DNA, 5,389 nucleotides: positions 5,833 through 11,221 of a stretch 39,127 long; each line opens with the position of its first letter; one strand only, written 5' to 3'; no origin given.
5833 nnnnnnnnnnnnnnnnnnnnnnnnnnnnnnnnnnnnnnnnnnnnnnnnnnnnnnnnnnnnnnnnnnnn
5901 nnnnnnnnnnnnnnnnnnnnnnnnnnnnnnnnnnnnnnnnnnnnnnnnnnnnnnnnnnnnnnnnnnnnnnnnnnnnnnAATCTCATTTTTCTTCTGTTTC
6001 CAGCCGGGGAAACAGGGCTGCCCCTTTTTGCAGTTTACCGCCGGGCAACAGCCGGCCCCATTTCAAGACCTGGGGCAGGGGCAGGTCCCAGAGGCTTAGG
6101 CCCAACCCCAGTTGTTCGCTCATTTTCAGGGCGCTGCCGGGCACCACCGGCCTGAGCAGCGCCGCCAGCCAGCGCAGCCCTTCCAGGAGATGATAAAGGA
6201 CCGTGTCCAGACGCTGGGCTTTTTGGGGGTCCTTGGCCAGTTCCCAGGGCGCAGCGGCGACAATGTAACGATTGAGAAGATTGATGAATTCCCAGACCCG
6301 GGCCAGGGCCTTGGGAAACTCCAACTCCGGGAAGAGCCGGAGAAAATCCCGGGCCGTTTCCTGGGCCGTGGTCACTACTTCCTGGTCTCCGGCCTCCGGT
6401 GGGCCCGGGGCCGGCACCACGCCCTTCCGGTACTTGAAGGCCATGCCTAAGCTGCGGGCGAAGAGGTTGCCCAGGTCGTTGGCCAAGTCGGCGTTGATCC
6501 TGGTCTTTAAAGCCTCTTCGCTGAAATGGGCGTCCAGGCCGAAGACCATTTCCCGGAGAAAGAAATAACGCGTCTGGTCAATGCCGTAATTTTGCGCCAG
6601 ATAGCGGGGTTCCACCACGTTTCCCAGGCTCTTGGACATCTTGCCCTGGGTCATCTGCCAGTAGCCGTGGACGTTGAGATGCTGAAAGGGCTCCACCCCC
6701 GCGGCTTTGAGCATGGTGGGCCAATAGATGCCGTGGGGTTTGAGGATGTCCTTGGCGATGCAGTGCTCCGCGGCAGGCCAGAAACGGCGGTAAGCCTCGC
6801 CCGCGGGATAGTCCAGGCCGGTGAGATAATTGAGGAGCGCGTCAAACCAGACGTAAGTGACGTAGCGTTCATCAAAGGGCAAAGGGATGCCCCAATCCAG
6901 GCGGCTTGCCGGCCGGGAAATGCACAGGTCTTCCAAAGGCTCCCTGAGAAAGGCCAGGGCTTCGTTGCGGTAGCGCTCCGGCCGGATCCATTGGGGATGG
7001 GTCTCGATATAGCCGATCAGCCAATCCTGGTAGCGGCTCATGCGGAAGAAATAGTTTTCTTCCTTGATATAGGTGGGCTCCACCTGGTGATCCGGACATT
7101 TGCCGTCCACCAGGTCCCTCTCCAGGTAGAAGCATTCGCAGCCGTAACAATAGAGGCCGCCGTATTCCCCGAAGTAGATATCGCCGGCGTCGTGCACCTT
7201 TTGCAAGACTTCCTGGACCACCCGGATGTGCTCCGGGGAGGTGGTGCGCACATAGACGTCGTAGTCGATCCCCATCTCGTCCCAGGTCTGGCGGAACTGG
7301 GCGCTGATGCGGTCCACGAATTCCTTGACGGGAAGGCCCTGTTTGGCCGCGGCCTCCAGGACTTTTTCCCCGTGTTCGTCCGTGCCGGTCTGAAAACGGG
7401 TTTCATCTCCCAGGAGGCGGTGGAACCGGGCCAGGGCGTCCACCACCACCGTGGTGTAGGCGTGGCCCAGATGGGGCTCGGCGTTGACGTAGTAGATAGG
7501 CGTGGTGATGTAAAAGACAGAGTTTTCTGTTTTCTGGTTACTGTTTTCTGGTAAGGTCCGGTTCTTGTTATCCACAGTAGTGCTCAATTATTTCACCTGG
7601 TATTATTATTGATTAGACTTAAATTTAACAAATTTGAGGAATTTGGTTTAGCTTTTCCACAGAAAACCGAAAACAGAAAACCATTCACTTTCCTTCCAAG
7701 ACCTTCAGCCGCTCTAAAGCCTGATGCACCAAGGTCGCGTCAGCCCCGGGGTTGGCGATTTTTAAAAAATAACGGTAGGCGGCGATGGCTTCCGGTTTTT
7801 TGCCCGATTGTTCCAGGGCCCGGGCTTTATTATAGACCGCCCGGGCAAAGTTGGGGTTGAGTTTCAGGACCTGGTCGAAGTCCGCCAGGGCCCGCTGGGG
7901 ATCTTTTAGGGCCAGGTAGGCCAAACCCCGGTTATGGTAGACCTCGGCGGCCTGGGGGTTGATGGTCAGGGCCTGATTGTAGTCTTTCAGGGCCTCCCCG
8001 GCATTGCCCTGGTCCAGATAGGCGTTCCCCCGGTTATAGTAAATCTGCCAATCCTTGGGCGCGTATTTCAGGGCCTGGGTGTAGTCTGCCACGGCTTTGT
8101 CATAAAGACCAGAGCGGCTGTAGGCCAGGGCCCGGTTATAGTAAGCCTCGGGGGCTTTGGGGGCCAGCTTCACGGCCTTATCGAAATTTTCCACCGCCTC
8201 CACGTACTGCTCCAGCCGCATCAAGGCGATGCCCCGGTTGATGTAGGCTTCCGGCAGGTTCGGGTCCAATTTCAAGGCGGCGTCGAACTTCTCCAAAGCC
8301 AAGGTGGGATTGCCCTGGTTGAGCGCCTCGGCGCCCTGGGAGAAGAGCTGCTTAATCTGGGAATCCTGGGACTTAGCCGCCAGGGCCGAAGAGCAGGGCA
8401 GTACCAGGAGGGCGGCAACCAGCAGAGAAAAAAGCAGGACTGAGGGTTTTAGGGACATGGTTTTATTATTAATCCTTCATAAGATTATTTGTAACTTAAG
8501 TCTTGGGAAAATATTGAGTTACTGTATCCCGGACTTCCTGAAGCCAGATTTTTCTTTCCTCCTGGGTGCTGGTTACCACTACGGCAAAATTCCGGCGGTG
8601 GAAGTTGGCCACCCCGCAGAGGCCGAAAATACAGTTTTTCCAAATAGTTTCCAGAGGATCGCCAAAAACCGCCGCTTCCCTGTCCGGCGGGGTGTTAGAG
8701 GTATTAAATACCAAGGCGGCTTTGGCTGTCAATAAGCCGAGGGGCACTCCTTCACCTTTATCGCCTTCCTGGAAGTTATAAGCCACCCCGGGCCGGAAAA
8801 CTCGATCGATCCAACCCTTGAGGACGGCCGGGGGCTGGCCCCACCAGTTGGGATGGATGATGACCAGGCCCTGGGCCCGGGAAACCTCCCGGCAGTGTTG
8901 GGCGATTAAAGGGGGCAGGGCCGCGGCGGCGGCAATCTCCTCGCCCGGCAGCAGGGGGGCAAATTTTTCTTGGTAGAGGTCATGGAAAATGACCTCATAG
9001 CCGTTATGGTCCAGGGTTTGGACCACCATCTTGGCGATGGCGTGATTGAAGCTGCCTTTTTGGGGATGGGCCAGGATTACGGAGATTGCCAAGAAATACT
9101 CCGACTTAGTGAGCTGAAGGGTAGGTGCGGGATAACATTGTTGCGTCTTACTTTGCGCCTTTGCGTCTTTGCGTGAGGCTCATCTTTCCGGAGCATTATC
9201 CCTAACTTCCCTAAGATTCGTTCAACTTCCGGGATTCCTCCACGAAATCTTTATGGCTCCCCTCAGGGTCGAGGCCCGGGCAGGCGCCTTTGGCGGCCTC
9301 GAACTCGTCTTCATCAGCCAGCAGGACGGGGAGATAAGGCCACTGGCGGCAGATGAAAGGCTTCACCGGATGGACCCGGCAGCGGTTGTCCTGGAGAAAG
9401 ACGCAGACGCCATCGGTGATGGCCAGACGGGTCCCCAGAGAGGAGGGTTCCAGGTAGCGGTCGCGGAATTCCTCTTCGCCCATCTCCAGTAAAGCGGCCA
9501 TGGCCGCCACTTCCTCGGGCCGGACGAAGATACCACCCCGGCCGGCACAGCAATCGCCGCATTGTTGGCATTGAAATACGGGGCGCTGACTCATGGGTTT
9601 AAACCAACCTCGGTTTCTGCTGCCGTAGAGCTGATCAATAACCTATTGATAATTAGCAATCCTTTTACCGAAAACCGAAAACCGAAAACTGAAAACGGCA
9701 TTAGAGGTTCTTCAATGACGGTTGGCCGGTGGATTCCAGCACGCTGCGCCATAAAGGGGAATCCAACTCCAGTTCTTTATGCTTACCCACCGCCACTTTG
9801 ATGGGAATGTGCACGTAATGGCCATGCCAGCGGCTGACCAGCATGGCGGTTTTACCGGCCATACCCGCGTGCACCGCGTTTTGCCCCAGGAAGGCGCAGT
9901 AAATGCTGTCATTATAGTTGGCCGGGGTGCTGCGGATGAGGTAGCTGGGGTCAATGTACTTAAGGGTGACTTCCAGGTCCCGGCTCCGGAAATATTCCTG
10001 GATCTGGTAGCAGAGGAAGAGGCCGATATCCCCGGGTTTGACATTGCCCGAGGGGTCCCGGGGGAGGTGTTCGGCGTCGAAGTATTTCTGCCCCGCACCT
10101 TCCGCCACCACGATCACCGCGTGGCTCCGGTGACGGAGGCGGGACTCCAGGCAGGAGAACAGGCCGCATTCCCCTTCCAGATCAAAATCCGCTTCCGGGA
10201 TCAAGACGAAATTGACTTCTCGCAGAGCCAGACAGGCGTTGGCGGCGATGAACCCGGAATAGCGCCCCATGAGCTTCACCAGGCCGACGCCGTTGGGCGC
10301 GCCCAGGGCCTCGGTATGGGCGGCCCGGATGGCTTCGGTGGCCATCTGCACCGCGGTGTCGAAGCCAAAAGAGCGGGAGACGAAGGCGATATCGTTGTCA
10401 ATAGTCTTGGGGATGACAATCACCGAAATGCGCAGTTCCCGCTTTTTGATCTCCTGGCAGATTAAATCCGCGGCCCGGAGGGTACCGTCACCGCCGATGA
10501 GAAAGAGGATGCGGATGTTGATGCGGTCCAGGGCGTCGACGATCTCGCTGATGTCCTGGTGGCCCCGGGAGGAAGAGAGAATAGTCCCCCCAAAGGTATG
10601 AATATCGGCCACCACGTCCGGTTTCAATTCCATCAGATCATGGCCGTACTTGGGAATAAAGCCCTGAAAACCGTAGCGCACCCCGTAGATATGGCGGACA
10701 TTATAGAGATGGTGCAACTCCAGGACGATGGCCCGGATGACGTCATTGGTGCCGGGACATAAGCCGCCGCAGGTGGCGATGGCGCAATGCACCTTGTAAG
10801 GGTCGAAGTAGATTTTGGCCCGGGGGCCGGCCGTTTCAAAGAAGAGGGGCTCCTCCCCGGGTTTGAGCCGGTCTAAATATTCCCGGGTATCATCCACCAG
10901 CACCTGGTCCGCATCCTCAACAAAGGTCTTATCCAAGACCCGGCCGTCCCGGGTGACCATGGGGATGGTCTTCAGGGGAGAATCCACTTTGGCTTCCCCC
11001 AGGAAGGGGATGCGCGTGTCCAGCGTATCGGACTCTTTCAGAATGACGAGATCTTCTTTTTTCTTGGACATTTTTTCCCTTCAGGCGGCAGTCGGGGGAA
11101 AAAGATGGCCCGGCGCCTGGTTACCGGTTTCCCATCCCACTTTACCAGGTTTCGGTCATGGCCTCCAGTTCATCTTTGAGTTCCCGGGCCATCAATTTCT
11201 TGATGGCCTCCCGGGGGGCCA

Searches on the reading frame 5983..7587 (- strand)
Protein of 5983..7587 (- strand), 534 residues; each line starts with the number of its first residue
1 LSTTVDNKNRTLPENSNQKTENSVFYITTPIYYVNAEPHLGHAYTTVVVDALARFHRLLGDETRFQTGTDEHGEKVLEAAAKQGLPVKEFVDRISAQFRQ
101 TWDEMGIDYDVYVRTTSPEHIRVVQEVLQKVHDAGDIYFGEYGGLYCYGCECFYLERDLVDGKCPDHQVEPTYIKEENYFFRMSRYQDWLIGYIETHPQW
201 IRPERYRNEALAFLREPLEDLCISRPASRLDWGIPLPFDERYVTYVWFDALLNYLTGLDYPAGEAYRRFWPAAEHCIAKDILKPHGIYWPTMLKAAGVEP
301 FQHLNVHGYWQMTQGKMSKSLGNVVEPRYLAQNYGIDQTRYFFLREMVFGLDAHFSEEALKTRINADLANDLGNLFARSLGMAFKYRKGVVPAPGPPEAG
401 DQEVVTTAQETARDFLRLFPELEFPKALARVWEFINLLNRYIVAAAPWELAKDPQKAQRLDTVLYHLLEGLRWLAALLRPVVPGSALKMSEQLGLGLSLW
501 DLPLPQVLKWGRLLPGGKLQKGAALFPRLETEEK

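Call 84: search_protein_families(library=pfam, proteins=[window:5983-7587:-], max_evalue=0.001)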
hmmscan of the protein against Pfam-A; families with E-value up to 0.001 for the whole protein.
window:5983-7587:- (534 aa): 4 families
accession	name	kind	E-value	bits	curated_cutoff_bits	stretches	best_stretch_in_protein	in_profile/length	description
PF09334.17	tRNA-synt_1g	-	5.5e-99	332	20.1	2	170-379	175-390/391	tRNA synthetases class I (M)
PF00133.28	tRNA-synt_1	-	5.6e-30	104.9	22.7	2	16-238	16-245/414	tRNA synthetases class I (I, L, M and V)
PF01406.26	tRNA-synt_1e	-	2.8e-15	56.9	27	2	34-145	19-129/301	tRNA synthetases class I (C) catalytic domain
PF19303.5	Anticodon_3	-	1.3e-06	28.8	23.5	1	391-533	1-139/152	Anticodon binding domain of methionyl tRNA ligase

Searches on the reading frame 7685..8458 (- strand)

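Call 97: search_protein_families(library=pfam, proteins=[window:7685-8458:-], max_evalue=0.00001)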
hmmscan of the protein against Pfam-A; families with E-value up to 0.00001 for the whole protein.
window:7685-8458:- (257 aa): 20 families
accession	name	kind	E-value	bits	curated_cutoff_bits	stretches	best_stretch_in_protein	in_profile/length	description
PF00515.34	TPR_1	-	9.7e-48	158.6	27.8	4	138-169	2-33/34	Tetratricopeptide repeat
PF07719.23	TPR_2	-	8.8e-46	150.7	27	4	171-203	1-33/34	Tetratricopeptide repeat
PF13414.12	TPR_11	-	3e-37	126.5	26.8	4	144-184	1-41/42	TPR repeat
PF13181.12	TPR_8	-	2.4e-34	115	25.7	3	104-136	2-34/34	Tetratricopeptide repeat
PF13432.12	TPR_16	-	7.7e-34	116.2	32.7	3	107-171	1-65/65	Tetratricopeptide repeat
PF13431.12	TPR_17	-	5.8e-32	107.7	24.4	2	92-123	2-33/34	Tetratricopeptide repeat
PF13371.12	TPR_9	-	1.7e-28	98.9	35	3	180-248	4-72/73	Tetratricopeptide repeat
PF13428.12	TPR_14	-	4.6e-21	73.6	23.5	0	69-110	1-42/44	Tetratricopeptide repeat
PF14559.12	TPR_19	-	5.8e-20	71.8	25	1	182-227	2-47/68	Tetratricopeptide repeat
PF13424.12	TPR_12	-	6.7e-20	71.5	30.1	2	139-200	5-74/77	Tetratricopeptide repeat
PF13174.12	TPR_6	-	2.1e-13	50.4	26.3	0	174-203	3-32/33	Tetratricopeptide repeat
PF25575.1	TPR_BSK1_C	-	3.3e-10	40.3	42.2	0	171-211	77-117/118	Serine/threonine-protein kinase BSK1-like, TPR repeats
PF12895.13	ANAPC3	-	4.5e-09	36.9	27.2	0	83-158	3-77/82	Anaphase-promoting complex, cyclosome, subunit 3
PF13374.12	TPR_10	-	1e-08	35.4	27.5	0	171-200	2-31/42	Tetratricopeptide repeat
PF03704.23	BTAD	-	1.7e-08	35.4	22.1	0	35-163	6-122/146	Bacterial transcriptional activator domain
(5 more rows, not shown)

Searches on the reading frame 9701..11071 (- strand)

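Call 97: search_protein_families(library=pfam, proteins=[window:9701-11071:-], max_evalue=0.00001)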
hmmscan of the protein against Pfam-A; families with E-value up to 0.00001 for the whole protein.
window:9701-11071:- (456 aa): 1 family
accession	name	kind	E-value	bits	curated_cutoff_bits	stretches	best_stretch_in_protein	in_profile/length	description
PF00365.25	PFK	-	2.8e-58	197.9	30.9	1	96-402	2-276/277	Phosphofructokinase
